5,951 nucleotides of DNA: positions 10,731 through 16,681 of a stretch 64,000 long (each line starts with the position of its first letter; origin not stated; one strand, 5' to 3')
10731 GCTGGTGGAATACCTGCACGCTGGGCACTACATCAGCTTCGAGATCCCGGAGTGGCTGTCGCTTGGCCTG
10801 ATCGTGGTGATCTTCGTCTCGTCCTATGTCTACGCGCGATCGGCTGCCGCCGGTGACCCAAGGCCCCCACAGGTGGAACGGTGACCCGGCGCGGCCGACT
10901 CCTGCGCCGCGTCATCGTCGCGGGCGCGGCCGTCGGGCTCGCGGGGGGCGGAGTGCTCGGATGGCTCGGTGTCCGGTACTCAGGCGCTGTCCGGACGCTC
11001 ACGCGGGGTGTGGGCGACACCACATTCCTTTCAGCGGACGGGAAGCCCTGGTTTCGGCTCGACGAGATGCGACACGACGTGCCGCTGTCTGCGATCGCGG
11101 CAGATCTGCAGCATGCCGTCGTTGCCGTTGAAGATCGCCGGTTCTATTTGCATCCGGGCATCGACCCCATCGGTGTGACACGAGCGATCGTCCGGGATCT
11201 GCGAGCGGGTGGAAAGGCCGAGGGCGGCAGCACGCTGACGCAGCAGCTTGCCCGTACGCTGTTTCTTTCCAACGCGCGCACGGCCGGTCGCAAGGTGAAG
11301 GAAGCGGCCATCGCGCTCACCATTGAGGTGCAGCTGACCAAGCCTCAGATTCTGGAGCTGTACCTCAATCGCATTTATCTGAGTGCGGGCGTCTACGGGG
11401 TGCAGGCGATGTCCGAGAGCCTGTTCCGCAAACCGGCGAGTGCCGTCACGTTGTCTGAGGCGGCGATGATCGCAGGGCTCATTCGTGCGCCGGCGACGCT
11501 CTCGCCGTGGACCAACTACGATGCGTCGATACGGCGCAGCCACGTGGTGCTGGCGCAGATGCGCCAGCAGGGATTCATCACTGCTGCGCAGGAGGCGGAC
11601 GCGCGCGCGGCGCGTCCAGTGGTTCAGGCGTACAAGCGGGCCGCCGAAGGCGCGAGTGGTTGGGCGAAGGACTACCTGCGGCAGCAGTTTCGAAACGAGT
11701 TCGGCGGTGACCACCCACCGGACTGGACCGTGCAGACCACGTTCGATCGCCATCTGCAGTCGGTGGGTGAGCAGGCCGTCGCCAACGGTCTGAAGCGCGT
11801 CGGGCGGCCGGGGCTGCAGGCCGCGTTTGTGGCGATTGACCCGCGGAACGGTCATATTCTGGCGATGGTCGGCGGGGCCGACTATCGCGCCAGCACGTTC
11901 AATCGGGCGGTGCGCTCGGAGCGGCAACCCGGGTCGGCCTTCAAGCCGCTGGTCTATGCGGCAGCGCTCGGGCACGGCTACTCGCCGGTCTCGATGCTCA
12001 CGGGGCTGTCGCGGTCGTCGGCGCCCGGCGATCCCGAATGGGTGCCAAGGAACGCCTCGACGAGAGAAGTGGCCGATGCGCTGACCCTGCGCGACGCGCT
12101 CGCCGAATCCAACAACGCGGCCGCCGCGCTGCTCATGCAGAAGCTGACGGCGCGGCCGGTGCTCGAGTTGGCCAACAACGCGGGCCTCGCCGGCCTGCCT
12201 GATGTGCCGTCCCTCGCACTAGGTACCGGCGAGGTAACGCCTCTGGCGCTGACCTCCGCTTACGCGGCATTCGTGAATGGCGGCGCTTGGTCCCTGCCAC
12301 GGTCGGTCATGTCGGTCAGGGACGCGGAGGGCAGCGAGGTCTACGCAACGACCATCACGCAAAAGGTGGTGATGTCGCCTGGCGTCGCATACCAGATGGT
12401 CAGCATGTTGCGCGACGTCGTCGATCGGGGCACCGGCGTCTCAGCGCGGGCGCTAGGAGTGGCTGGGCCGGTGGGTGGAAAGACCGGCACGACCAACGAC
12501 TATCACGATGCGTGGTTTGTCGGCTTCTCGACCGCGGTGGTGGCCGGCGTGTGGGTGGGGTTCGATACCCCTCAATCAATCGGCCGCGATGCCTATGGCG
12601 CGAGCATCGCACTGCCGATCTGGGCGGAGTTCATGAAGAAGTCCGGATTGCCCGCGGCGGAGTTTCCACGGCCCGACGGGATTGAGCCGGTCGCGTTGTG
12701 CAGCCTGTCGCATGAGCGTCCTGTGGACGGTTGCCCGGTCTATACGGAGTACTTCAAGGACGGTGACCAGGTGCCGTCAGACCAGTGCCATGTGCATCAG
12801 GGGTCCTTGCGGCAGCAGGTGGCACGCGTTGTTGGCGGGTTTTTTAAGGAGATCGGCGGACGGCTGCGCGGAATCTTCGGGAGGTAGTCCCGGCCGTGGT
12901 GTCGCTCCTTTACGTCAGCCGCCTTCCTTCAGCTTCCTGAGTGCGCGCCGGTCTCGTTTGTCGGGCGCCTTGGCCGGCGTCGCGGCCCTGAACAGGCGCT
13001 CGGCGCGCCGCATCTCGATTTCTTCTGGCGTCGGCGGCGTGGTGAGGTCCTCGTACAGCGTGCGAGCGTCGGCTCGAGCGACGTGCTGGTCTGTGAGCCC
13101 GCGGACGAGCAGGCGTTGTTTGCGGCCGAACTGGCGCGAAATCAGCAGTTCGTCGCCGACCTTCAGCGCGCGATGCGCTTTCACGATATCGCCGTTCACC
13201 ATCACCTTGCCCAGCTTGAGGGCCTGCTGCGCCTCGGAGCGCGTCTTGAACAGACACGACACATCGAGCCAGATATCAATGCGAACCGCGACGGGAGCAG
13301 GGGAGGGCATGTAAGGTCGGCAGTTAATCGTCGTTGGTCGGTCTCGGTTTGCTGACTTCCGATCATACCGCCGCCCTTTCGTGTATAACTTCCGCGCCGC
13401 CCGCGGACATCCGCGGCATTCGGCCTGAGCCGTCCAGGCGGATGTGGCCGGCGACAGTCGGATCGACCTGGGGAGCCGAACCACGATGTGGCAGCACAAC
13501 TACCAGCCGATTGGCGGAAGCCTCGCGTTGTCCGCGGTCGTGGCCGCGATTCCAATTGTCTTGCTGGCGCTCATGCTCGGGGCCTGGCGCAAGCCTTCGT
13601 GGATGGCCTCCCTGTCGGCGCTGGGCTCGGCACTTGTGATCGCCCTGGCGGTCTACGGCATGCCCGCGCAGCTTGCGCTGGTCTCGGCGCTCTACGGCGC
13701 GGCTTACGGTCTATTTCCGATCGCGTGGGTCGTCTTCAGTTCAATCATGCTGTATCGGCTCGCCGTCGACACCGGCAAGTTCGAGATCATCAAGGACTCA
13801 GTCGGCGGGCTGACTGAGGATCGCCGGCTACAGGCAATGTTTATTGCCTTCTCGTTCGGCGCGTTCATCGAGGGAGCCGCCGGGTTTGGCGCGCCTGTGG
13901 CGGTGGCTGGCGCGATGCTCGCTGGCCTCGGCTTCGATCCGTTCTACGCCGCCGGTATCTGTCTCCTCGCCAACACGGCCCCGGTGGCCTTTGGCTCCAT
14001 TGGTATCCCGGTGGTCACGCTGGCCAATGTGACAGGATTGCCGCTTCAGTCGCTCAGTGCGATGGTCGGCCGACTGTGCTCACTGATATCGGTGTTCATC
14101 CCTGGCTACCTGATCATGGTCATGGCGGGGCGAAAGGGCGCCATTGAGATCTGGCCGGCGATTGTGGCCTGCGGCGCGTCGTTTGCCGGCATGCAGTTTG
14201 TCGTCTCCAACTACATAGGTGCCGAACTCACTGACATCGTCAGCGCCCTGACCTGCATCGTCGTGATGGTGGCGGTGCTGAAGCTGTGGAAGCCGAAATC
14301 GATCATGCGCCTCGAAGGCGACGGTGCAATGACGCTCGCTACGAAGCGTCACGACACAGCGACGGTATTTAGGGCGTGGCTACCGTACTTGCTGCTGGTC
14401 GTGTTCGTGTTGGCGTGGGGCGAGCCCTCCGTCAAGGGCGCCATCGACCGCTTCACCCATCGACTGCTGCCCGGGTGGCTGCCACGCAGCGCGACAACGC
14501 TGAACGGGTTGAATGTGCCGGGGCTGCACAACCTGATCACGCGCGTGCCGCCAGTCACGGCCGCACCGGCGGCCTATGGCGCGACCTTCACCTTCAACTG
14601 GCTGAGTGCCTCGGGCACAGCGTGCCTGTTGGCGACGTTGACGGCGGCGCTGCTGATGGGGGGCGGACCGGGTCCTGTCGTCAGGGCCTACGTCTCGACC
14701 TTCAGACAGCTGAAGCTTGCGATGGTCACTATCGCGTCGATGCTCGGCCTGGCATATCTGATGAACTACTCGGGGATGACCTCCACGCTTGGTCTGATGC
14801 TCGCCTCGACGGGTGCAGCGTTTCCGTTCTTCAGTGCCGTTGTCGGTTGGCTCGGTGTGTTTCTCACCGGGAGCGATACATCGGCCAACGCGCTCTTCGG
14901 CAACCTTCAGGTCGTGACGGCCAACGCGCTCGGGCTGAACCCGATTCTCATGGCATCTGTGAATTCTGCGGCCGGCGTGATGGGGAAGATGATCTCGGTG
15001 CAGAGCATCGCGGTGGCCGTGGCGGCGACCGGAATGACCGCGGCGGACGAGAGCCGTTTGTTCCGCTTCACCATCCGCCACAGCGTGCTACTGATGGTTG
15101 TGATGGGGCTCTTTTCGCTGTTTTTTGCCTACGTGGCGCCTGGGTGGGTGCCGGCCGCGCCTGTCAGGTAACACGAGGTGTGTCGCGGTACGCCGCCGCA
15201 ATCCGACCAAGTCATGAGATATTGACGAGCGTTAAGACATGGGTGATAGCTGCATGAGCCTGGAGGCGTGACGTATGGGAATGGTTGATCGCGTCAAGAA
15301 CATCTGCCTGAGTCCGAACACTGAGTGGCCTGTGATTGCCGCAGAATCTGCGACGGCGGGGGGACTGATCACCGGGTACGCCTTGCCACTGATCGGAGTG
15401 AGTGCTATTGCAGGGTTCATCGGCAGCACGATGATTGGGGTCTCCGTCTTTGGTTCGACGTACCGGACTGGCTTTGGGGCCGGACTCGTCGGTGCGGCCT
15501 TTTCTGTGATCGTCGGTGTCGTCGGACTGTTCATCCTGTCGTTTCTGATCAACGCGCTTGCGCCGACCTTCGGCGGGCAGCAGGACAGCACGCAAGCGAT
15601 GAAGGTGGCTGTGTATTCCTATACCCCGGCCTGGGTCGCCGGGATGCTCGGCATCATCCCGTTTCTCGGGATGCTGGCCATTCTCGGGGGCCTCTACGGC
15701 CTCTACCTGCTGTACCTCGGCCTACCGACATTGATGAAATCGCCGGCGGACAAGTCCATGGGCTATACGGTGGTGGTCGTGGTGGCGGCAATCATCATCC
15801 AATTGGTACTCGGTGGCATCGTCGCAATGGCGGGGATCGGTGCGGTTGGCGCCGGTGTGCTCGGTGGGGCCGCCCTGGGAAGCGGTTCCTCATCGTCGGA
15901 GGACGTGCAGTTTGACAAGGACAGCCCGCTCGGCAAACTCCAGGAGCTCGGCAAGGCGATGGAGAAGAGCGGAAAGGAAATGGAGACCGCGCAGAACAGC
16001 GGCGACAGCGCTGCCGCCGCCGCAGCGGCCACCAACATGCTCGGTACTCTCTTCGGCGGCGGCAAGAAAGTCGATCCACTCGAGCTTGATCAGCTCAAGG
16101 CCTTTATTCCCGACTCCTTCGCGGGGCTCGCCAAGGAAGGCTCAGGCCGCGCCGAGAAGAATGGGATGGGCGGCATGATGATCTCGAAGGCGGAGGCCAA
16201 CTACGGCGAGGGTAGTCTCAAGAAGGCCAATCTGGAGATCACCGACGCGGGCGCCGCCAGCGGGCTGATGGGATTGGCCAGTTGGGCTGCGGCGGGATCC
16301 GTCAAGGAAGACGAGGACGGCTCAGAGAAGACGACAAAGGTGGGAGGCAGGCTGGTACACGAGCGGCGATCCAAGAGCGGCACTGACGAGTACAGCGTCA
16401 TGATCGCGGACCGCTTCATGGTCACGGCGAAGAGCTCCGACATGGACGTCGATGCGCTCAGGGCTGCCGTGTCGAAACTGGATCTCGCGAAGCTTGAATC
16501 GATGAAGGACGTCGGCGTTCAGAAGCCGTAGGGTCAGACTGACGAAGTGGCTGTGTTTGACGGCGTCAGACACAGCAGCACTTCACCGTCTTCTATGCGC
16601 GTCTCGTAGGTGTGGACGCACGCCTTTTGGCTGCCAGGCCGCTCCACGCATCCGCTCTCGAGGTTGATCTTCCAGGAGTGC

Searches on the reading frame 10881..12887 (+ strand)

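Call 15: search_protein_families(library=pfam, proteins=[window:10881-12887:+], max_evalue=0.001)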
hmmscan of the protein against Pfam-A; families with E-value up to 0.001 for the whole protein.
window:10881-12887:+ (668 aa): 2 families
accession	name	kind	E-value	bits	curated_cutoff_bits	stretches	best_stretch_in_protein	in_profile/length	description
PF00912.28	Transgly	-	4.6e-57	192.8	27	1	61-227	11-177/178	Transglycosylase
PF00905.27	Transpeptidase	-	1.5e-30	106.9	22.1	1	315-586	2-299/299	Penicillin binding protein transpeptidase domain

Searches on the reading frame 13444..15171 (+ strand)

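Call 15: search_protein_families(library=pfam, proteins=[window:13444-15171:+], max_evalue=0.001)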
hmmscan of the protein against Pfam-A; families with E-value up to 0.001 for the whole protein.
window:13444-15171:+ (575 aa): 1 family
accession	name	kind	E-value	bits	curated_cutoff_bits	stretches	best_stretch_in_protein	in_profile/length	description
PF02652.20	Lactate_perm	-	4.1e-157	524.5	27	1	29-559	1-520/522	L-lactate permease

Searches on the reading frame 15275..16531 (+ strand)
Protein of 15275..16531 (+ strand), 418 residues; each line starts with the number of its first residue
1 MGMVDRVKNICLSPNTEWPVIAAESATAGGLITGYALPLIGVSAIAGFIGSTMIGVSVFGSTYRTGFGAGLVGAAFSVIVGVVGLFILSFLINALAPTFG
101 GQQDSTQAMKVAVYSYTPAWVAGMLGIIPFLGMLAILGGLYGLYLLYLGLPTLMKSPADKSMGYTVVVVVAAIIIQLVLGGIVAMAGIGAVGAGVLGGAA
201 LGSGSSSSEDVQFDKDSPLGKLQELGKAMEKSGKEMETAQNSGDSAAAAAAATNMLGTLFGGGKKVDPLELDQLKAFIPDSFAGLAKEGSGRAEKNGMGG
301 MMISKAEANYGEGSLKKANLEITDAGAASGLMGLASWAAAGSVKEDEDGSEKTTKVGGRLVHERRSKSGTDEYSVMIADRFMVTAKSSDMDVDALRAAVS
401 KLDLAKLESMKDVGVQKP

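Call 15: search_protein_families(library=pfam, proteins=[window:15275-16531:+], max_evalue=0.001)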
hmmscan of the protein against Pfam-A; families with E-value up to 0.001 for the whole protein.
window:15275-16531:+ (418 aa): 1 family
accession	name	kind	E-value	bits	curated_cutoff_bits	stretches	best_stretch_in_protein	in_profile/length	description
PF04893.22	Yip1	-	6.4e-19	68.9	28.6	1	11-179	4-172/173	Yip1 domain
